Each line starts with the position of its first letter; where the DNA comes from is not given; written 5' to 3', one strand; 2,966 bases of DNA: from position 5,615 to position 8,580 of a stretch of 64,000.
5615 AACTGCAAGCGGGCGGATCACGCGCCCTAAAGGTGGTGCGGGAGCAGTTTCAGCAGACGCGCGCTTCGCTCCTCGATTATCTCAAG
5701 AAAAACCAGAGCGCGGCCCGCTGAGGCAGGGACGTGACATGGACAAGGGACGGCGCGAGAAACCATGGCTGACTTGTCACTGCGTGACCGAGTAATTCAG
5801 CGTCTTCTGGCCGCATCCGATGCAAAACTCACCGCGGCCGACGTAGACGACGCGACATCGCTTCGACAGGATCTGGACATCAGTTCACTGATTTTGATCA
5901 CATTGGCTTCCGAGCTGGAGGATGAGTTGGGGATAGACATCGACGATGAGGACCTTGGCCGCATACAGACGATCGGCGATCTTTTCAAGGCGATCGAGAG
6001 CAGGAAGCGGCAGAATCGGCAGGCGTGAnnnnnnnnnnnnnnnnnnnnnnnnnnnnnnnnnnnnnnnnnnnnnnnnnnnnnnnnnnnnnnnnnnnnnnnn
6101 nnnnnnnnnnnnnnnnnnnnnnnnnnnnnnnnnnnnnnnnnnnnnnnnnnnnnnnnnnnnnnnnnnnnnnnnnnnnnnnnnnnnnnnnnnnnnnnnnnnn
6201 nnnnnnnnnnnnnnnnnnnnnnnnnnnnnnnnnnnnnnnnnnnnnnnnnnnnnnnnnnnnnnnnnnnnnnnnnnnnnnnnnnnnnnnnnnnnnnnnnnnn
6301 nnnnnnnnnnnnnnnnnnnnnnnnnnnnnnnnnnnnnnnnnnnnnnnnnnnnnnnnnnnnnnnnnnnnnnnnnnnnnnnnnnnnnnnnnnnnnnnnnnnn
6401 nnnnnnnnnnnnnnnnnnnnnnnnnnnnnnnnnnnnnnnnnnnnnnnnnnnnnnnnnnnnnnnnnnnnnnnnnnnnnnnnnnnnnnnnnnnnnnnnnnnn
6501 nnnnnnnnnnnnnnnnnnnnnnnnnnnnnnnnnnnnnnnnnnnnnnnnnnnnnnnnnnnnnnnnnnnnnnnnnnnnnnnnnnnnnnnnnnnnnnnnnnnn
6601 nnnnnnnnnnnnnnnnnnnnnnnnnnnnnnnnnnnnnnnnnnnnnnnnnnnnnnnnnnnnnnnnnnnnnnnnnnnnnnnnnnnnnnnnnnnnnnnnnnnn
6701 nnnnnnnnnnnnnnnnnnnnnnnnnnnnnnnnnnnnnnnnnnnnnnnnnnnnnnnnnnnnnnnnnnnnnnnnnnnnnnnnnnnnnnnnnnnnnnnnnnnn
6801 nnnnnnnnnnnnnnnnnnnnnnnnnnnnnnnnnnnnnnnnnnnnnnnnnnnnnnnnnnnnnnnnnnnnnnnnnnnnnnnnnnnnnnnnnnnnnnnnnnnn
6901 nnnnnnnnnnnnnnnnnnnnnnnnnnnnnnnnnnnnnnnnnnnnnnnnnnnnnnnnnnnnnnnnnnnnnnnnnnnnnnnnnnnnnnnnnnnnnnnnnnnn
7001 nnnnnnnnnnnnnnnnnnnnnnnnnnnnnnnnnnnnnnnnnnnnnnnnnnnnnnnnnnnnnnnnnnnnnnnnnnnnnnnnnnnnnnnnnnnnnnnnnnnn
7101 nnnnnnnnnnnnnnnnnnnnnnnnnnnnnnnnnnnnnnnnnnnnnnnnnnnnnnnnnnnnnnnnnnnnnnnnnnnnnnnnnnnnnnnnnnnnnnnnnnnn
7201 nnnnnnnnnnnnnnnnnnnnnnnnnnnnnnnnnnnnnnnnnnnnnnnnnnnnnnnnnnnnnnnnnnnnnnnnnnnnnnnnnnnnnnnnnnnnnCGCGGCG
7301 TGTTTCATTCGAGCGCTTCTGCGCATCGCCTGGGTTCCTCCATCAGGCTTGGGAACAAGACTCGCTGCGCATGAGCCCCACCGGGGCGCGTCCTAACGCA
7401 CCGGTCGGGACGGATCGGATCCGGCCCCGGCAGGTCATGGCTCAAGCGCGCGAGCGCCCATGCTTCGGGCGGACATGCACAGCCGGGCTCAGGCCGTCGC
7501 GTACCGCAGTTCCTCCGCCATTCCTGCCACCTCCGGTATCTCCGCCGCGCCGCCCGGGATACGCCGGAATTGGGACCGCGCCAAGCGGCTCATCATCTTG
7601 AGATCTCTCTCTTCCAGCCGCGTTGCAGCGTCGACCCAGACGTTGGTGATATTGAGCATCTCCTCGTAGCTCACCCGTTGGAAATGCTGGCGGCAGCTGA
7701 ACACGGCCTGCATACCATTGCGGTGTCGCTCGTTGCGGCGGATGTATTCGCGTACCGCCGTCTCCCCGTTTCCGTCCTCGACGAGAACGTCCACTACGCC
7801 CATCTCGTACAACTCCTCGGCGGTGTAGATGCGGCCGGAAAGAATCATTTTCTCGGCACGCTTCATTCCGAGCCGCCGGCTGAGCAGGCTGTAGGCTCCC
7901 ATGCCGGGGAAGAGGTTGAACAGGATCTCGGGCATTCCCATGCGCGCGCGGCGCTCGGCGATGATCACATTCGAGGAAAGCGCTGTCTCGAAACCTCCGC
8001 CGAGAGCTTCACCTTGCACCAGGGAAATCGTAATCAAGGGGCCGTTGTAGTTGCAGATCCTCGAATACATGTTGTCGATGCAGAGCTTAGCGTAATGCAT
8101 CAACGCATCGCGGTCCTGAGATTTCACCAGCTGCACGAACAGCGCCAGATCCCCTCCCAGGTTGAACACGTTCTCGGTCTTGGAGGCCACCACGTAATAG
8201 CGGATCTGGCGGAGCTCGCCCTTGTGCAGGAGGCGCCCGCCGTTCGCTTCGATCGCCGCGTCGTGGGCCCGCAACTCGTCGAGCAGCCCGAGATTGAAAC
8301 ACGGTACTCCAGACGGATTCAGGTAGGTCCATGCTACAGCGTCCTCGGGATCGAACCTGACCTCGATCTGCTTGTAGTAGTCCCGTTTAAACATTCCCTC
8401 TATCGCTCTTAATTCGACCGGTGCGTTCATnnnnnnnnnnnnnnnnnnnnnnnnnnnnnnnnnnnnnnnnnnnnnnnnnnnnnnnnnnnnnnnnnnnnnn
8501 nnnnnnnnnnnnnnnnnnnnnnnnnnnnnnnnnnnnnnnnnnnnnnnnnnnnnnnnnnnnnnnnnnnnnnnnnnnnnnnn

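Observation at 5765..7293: Dedicated ACP + elongating ketosynthase wedged between the DSF sensor and the DSF synthase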

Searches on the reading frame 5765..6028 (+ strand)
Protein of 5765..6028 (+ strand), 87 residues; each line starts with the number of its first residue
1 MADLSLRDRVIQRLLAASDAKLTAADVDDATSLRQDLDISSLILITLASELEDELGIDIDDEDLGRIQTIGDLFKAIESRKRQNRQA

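Call 3: search_protein_families(library=ncbifam, proteins=[window:5765-6028:+], max_evalue=0.001)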
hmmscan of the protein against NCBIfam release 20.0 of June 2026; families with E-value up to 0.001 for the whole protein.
window:5765-6028:+ (87 aa): 13 families
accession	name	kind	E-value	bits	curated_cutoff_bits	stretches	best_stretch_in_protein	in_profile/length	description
NF002148.0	PRK00982.1-2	subfamily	1.3e-11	44.2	71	1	21-81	18-78/79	acyl carrier protein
NF040636.1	AcpM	exception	4.4e-10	39.5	146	1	23-83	21-81/93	meromycolate extension acyl carrier protein AcpM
NF009104.0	PRK12449.1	equivalog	1.1e-09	38.1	70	1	9-80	5-78/80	acyl carrier protein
NF002150.0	PRK00982.1-4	subfamily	1.6e-09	37.9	66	1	23-81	21-79/80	acyl carrier protein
NF002147.0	PRK00982.1-1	equivalog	1.9e-09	37.2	84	1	22-80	22-80/83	acyl carrier protein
TIGR00517.1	acyl_carrier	equivalog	2.6e-07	30.4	70.45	1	19-81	15-77/77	acyl carrier protein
NF002151.0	PRK00982.1-5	equivalog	5.6e-07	29.6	92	1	23-81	19-77/78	acyl carrier protein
NF006031.0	PRK08172.1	equivalog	1.1e-05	26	76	1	23-80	20-77/82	acyl carrier protein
NF002149.0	PRK00982.1-3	equivalog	1.4e-05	24.9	106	1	20-74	16-70/78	acyl carrier protein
NF058660.1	cispen_ACP_AmcB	equivalog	5.3e-05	23.3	80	1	23-80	19-78/80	cispentacin biosynthesis acyl carrier protein AmcB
NF003757.0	PRK05350.1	equivalog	9.4e-05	22.5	65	1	19-79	18-78/83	acyl carrier protein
NF005798.0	PRK07639.1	equivalog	0.00049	20.5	100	1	26-83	25-84/91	petrobactin biosynthesis protein AsbD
NF004533.0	PRK05883.1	equivalog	0.00065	19.5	72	1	19-83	35-99/100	acyl carrier protein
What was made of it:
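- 5765..6028 (+): Dedicated acyl carrier protein (ACP*), 87 aa, pI 4.3, phosphopantetheine serine in DLDISSL. Below all NCBIfam ACP cutoffs (call 3).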

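Call 4: search_protein_families(library=pfam, proteins=[window:5765-6028:+], max_evalue=0.001)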
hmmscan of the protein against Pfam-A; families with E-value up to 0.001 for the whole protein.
window:5765-6028:+ (87 aa): 1 family
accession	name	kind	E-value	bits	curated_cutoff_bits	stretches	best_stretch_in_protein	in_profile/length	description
PF00550.31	PP-binding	-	2.9e-09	37.5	20.8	1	16-75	7-65/67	Phosphopantetheine attachment site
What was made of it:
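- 5765..6028 (+): PF00550 (call 4).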

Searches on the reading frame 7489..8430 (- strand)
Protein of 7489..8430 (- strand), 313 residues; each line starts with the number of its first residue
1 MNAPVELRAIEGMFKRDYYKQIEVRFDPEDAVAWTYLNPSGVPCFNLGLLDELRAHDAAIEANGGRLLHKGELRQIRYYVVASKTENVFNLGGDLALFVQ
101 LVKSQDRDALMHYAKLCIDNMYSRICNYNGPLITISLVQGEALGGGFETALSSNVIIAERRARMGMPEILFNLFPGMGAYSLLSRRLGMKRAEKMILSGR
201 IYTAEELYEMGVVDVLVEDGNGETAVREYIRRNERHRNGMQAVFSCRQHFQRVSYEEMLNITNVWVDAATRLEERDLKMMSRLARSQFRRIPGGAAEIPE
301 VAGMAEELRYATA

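Call 3: search_protein_families(library=ncbifam, proteins=[window:7489-8430:-], max_evalue=0.001)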
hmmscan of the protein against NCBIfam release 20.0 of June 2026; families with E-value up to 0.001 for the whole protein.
window:7489-8430:- (313 aa): 70 families (the best 25 are shown)
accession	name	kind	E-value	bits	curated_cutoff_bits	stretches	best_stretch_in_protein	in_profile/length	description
NF006452.0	PRK08788.1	equivalog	1.8e-112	375.2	177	1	15-291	13-284/291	crotonase/enoyl-CoA hydratase family protein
NF053515.1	SgnlFctrSynRpfF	equivalog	2.3e-69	233.7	550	1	38-290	37-283/288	diffusible signal factor synthase RpfF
NF051848.1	EnCoAHydtEchA19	equivalog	2.4e-21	76.4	400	1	75-231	44-195/258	enoyl-CoA hydratase EchA19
NF005804.0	PRK07659.1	equivalog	4.9e-21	75.4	311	1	81-267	54-231/260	enoyl-CoA hydratase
NF006566.0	PRK09076.1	subfamily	1.2e-20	74.2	286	1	74-251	47-215/260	enoyl-CoA hydratase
NF008727.0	PRK11730.1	equivalog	2.2e-20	72.6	870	1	75-233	51-204/717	fatty acid oxidation complex subunit alpha FadB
NF004634.0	PRK05980.1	equivalog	1e-19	71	375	1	74-239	46-208/263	crotonase/enoyl-CoA hydratase family protein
NF006007.0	PRK08138.1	subfamily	4.1e-19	69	355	1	74-222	51-189/261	enoyl-CoA hydratase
NF005498.0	PRK07112.1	equivalog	2e-18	66.8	250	1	79-235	52-200/258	enoyl-CoA hydratase/isomerase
TIGR02437.1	FadB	equivalog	2e-18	66.2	933.55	1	77-232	53-203/714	fatty acid oxidation complex subunit alpha FadB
NF042430.2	EnCoAhydt_DpgD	equivalog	2.1e-18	66.7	400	1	75-231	41-195/258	enoyl-CoA-hydratase DpgD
NF004475.0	PRK05809.1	subfamily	6.4e-18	65.2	394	1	75-222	48-188/260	short-chain-enoyl-CoA hydratase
NF007239.0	PRK09674.1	equivalog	6.6e-18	65.1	371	1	104-218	72-182/257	2,3-dehydroadipyl-CoA hydratase PaaF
NF005803.0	PRK07658.1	equivalog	1.1e-17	64.3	313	1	81-256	50-220/257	enoyl-CoA hydratase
NF008363.0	PRK11154.1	equivalog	2.7e-17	62.1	869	1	73-224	49-196/708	fatty acid oxidation complex subunit alpha FadJ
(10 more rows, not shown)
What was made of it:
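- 7489..8430 (-): RpfF-like DSF-synthase-type crotonase, 313 aa. The RpfF model NF053515 gives 234 bits (cutoff 550) (call 3).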

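Call 4: search_protein_families(library=pfam, proteins=[window:7489-8430:-], max_evalue=0.001)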
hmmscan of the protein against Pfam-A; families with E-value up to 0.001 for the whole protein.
window:7489-8430:- (313 aa): 2 families
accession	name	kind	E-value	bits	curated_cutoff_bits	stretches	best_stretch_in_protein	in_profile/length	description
PF00378.25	ECH_1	-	9.9e-25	87.7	27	1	75-227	40-184/251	Enoyl-CoA hydratase/isomerase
PF16113.10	ECH_2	-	6.8e-15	55.8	27.2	1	75-269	35-225/335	Enoyl-CoA hydratase/isomerase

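Call 9: search_solved_structures(query=window:7489-8430:-, max_evalue=1e-10, show_alignments=3)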
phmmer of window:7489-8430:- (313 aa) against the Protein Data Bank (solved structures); distinct sequences matched with E-value up to 1e-10: 49.
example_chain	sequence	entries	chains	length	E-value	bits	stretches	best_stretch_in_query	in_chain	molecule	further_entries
3m6m_A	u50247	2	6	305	7.3e-59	202.8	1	7-290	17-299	RpfF protein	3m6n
7zq7_A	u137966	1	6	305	1.5e-57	198.5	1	18-290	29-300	Crotonase/enoyl-CoA hydratase family protein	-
6dgn_A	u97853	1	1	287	3.2e-51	177.7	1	20-291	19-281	RpfF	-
5fus_A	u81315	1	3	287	6.4e-51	176.7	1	20-291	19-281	Putative enoyl CoA hydratase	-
4fzw_A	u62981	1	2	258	6.4e-16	61.8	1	120-253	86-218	2,3-dehydroadipyl-CoA hydratase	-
3moy_A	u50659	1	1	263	6.9e-15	58.4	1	79-219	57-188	Probable enoyl-CoA hydratase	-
1wdk_A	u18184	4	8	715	5.2e-14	55.5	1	80-230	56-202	Fatty oxidation complex alpha subunit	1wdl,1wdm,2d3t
2x58_A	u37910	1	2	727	5.8e-14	55.4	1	116-227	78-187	PEROXISOMAL BIFUNCTIONAL ENZYME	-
28jj_A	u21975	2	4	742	5.9e-14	55.3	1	116-227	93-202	Peroxisomal bifunctional enzyme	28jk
3zw8_A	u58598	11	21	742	5.9e-14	55.3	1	116-227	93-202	PEROXISOMAL BIFUNCTIONAL ENZYME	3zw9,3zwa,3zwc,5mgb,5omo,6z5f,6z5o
1hzd_A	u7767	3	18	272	6.5e-14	55.2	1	74-229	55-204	AU-BINDING PROTEIN/ENOYL-COA HYDRATASE | Methylglutaconyl-CoA hydratase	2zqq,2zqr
5zai_A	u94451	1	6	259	1.2e-13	54.3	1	50-229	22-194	3-hydroxypropionyl-coenzyme A dehydratase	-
9ula_A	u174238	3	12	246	1.6e-13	53.9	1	76-217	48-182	Enoyl-CoA hydratase/isomerase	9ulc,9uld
28bq_A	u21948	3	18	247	1.7e-13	53.9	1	76-217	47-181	Enoyl-CoA hydratase/isomerase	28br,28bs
9qwv_A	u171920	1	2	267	1.7e-13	53.9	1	131-217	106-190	Enoyl-CoA hydratase, mitochondrial, putative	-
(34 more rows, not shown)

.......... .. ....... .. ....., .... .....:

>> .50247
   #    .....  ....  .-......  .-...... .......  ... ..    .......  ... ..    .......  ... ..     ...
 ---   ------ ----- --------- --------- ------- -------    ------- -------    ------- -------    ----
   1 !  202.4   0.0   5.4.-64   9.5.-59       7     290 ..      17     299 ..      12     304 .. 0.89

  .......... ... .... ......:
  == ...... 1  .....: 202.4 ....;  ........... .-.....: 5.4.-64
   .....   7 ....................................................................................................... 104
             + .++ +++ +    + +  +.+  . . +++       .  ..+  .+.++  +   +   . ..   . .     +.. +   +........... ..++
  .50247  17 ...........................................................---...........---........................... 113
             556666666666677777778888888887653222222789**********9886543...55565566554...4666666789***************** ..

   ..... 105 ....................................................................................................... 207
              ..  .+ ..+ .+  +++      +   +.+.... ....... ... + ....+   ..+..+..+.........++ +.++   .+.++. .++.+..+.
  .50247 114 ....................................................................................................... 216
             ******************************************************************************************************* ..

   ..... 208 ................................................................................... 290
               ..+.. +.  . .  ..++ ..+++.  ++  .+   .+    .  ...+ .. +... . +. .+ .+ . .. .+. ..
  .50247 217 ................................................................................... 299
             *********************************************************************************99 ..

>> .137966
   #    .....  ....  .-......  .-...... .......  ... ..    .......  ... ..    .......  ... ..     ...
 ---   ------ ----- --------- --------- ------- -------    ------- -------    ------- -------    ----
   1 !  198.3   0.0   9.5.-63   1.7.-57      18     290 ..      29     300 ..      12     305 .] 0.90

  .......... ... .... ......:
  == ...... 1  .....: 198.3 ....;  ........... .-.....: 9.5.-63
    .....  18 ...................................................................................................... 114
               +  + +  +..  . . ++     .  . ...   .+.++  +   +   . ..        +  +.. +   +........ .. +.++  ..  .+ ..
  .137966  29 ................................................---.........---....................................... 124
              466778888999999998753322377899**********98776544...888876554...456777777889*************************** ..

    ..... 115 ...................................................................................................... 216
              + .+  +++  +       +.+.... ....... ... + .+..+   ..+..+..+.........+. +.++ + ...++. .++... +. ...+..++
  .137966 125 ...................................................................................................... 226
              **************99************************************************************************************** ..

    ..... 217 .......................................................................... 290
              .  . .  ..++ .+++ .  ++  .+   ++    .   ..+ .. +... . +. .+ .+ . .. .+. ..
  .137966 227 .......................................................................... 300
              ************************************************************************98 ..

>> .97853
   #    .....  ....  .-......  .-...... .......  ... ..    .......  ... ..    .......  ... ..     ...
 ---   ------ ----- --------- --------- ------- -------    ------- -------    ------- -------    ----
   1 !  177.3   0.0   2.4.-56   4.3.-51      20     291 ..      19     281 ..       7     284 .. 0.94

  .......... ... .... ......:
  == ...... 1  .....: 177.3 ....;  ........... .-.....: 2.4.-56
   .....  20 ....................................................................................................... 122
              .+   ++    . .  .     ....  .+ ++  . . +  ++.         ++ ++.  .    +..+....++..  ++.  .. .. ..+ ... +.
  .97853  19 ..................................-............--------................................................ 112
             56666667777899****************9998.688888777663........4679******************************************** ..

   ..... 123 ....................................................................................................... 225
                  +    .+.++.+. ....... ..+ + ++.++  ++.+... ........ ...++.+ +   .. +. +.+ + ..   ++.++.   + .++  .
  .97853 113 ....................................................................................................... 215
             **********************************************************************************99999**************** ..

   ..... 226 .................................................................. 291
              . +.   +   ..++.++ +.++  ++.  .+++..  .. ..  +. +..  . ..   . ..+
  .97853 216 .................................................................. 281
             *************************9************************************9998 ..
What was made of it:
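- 7489..8430 (-): Best solved structure is Xcc RpfF 3m6m (call 9).
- On DSF/rpf signalling locus: Alignment to 3m6m (call 9).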

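Call 11: find_related_loci(query=window:7489-8430:-, collection=genome_contigs, flank=10000)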
Query window:7489-8430:- (313 aa) in genome_contigs; peptide patterns used: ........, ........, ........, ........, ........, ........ (x = any residue, [..] = any of these).
101 stretches matched a pattern; 38 encode a relative of the query (tblastn E <= 1e-3); 38 distinct loci.
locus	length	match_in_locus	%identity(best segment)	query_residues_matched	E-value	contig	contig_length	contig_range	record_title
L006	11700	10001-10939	81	1-313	6e-175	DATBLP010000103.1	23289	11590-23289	MAG TPA_asm: Burkholderiales bacterium isolate SMAG_U3975 k141_1380274, whole genome shotgun sequence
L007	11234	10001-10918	75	1-306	5e-161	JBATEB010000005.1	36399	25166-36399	MAG: Burkholderiales bacterium isolate MFD10090_ilm_asm_bin12 k127_200072, whole genome shotgun sequence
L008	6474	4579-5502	76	1-309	4e-161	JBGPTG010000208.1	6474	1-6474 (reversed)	MAG: Gammaproteobacteria bacterium isolate OBJ1_062018_110_74 k141_1979799_length_6474_cov_35.4142, whole genome shotgun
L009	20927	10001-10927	73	1-313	1e-157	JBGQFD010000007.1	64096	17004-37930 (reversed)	MAG: Gammaproteobacteria bacterium isolate OBJ2_061818_090_61 k141_14895_length_64096_cov_19.5500, whole genome shotgun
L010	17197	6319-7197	62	1-293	2e-121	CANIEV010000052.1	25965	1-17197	MAG: Betaproteobacteria bacterium isolate RH-14apr17-109 genome assembly, contig: RH-14apr17-C4452, whole genome shotgun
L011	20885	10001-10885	60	20-313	2e-116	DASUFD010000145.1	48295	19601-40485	MAG TPA_asm: Burkholderiales bacterium isolate SMAG_U1370 k141_582727, whole genome shotgun sequence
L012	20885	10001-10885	59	1-290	4e-116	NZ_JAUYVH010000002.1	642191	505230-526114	Keguizhuia sedimenti strain R-40 TFR2n_scaffold2, whole genome shotgun sequence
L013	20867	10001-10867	60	21-313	6e-115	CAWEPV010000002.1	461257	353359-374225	MAG: uncultured beta proteobacterium isolate MFD02923.bin.1.139 genome assembly, contig: contig_17100, whole genome shot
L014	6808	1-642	80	86-301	4e-115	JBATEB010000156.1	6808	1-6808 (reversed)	MAG: Burkholderiales bacterium isolate MFD10090_ilm_asm_bin12 k127_135514, whole genome shotgun sequence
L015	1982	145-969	62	21-294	3e-122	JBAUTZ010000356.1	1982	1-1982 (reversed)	MAG: Burkholderiales bacterium isolate MFD01873_ilm_asm_bin12 k127_171259, whole genome shotgun sequence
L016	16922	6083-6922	61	21-301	7e-114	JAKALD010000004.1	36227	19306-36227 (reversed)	MAG: Proteobacteria bacterium isolate WY5.bin10 NODE_1633_length_36227_cov_1.622964, whole genome shotgun sequence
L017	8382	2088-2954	59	21-313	6e-114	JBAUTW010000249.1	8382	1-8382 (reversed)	MAG: Burkholderiales bacterium isolate MFD01873_ilm_asm_bin6 k127_11977, whole genome shotgun sequence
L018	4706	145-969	60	21-294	6e-114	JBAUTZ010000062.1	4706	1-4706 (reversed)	MAG: Burkholderiales bacterium isolate MFD01873_ilm_asm_bin12 k127_248205, whole genome shotgun sequence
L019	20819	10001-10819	61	20-291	1e-112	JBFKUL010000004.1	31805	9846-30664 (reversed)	MAG: Burkholderiales bacterium isolate Mix_sand23.2022.09.G.8 k141_668229_length_31805_cov_19.7256, whole genome shotgun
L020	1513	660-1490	59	19-294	6e-119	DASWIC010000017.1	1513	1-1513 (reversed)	MAG TPA_asm: Burkholderiales bacterium isolate SMAG_U2858 k141_1117127, whole genome shotgun sequence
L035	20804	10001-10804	51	21-289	3e-83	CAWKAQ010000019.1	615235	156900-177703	MAG: uncultured beta proteobacterium isolate MFD03975.bin.2.214 genome assembly, contig: contig_95057, whole genome shot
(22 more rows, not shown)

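Call 52: search_protein_families(library=pfam, proteins=[L013:4956-6098:+, L013:6113-7435:+, L013:7036-7917:+, L013:7914-8549:+, L013:8551-9372:+, L011:2646-5510:+, L011:5972-7543:+, L011:6942-8027:+, L035:7089-8153:+, L035:8172-9113:+], max_evalue=0.0001)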
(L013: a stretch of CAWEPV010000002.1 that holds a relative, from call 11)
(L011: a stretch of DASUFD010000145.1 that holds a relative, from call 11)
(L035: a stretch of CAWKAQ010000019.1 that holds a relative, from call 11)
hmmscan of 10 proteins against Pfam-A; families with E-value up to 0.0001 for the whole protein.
L013:4956-6098:+ (380 aa): 1 family
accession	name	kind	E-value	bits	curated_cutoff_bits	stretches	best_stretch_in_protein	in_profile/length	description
PF12710.13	HAD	-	3.1e-35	122.7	27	1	164-349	2-188/189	haloacid dehalogenase-like hydrolase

L013:6113-7435:+ (440 aa): 3 families
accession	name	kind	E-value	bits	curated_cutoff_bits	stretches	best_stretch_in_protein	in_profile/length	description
PF12626.12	PolyA_pol_arg_C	-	1.3e-41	141.8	22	1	316-429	2-118/119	Polymerase A arginine-rich C-terminus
PF01743.26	PolyA_pol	-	1.8e-37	129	23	1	50-175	1-126/126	Poly A polymerase head domain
PF12627.12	PolyA_pol_RNAbd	-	5.3e-22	77.8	22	1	202-263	1-62/64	Probable RNA and SrmB- binding site of polymerase A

L013:7036-7917:+ (293 aa): 1 family
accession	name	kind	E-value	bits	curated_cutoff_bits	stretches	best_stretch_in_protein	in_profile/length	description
PF01288.25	HPPK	-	1.1e-38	132.6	25.7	1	139-267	1-116/116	7,8-dihydro-6-hydroxymethylpterin-pyrophosphokinase (HPPK)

L013:7914-8549:+ (211 aa): 4 families
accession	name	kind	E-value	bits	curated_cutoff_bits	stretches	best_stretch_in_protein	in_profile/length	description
PF01712.25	dNK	-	2.9e-35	122.3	27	1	8-200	1-200/203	Deoxynucleoside kinase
PF13238.12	AAA_18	-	6.8e-07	30.2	29.4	0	9-30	2-25/128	AAA domain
PF13671.12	AAA_33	-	8.1e-07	29.9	27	1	9-145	3-121/143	AAA domain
PF02223.23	Thymidylate_kin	-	1.4e-05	25.3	27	0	10-172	1-168/185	Thymidylate kinase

L013:8551-9372:+ (273 aa): 1 family
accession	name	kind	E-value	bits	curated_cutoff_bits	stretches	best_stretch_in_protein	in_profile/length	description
PF02569.21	Pantoate_ligase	-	1.3e-90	303.6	20.7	1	8-271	7-267/268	Pantoate-beta-alanine ligase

L011:2646-5510:+ (954 aa): 0 families

L011:5972-7543:+ (523 aa): 3 families
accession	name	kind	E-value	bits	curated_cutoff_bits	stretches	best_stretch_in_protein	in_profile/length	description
PF12626.12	PolyA_pol_arg_C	-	5.6e-39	133.3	22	1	400-514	2-118/119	Polymerase A arginine-rich C-terminus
PF01743.26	PolyA_pol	-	5.8e-38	130.5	23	1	127-259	1-126/126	Poly A polymerase head domain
PF12627.12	PolyA_pol_RNAbd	-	1.3e-21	76.5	22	1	286-347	1-62/64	Probable RNA and SrmB- binding site of polymerase A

L011:6942-8027:+ (361 aa): 1 family
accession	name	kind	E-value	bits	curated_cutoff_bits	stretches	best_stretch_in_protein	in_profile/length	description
PF01288.25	HPPK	-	1.1e-38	132.6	25.7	1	207-335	1-116/116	7,8-dihydro-6-hydroxymethylpterin-pyrophosphokinase (HPPK)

L035:7089-8153:+ (354 aa): 2 families
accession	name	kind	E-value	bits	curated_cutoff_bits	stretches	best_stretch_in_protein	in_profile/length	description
PF16653.10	Sacchrp_dh_C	-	8.2e-17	62.6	31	1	118-339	1-248/265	Saccharopine dehydrogenase C-terminal domain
PF03435.24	Sacchrp_dh_NADP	-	1.7e-08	35.3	25.1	1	6-93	1-98/129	Saccharopine dehydrogenase NADP binding domain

L035:8172-9113:+ (313 aa): 1 family
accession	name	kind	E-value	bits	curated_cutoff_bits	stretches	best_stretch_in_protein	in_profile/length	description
PF03588.20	Leu_Phe_trans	-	2.7e-20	73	22.7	1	33-93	2-62/171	Leucyl/phenylalanyl-tRNA protein transferase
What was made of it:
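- No rpfB-like gene flanks RpfF in the window or in the two KAS- clades sampled; the flanks examined are housekeeping genes, e.g. pcnB, folK and panC (call 52).
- Tried and rejected: In the two KAS- clades sampled the RpfF flanks are housekeeping genes, e.g. pcnB, folK and panC, with no acyl-CoA ligase (call 52).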
